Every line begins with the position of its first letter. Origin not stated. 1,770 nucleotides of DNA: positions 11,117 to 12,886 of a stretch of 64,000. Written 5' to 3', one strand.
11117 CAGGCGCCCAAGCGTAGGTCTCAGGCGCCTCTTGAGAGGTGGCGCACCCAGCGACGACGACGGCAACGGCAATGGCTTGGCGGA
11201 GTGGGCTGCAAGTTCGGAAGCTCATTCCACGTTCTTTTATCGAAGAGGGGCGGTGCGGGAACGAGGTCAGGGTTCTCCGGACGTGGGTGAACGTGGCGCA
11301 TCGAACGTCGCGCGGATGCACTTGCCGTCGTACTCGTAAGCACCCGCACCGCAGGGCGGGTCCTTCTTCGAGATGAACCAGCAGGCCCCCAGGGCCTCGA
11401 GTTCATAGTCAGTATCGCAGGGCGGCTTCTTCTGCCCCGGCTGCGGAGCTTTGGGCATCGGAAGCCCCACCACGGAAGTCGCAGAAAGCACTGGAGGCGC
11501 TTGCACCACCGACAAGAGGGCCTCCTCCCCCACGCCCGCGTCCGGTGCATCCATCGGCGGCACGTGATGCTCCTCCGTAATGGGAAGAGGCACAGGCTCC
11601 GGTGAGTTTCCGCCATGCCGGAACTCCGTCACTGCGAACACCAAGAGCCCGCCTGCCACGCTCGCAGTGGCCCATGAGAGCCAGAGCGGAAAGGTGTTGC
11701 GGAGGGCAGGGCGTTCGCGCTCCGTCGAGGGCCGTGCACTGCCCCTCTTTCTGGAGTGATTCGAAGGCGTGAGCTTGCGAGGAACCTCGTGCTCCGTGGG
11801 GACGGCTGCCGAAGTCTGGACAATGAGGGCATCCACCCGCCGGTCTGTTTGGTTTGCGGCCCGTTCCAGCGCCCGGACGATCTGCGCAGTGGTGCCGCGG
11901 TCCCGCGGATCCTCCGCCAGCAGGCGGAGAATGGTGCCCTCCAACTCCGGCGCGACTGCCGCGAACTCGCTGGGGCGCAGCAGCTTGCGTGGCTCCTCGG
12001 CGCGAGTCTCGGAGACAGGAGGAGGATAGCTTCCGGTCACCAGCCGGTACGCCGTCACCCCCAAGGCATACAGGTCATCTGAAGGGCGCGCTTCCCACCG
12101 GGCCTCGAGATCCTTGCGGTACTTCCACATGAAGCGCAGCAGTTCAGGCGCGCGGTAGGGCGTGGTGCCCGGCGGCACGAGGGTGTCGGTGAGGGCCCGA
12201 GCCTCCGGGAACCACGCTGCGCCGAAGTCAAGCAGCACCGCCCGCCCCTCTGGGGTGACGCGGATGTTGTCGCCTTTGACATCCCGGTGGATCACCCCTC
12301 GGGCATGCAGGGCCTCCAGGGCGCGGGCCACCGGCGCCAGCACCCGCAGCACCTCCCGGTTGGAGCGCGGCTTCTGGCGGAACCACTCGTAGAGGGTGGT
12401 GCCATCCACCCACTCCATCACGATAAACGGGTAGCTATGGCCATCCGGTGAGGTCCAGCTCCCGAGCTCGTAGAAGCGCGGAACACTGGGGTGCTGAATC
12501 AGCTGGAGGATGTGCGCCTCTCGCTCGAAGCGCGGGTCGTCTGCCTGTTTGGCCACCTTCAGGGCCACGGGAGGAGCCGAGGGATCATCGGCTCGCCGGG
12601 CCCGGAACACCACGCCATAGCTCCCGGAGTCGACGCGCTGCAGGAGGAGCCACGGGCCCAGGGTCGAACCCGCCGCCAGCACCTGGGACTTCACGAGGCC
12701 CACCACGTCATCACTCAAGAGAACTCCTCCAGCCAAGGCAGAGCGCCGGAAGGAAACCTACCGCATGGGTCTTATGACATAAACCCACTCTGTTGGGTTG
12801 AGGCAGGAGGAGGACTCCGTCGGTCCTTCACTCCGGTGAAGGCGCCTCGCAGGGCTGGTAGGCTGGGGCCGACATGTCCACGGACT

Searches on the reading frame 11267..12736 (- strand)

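Call 9: search_protein_families(library=pfam, proteins=[window:11267-12736:-], max_evalue=0.01)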
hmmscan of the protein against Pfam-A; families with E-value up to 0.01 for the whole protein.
window:11267-12736:- (489 aa): 6 families
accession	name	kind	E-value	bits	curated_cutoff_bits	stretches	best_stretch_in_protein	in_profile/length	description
PF00069.31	Pkinase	-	4.9e-30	105.2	31.7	1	33-288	5-259/263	Protein kinase domain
PF07714.23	PK_Tyr_Ser-Thr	-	3.8e-19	69.4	23.1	1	33-290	5-258/258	Protein tyrosine and serine/threonine kinase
PF01636.29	APH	-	4.6e-08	33.6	23.2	1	53-145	20-109/239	Phosphotransferase enzyme family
PF03109.22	ABC1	-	2.2e-07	30.7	22.9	1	104-174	144-214/244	ABC1 atypical kinase-like domain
PF17667.7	Pkinase_fungal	-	3e-05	23.4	24.1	1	124-211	283-377/387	Fungal protein kinase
PF06293.20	Kdo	-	0.00017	21.5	21.3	1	65-171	53-166/207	Lipopolysaccharide kinase (Kdo/WaaP) family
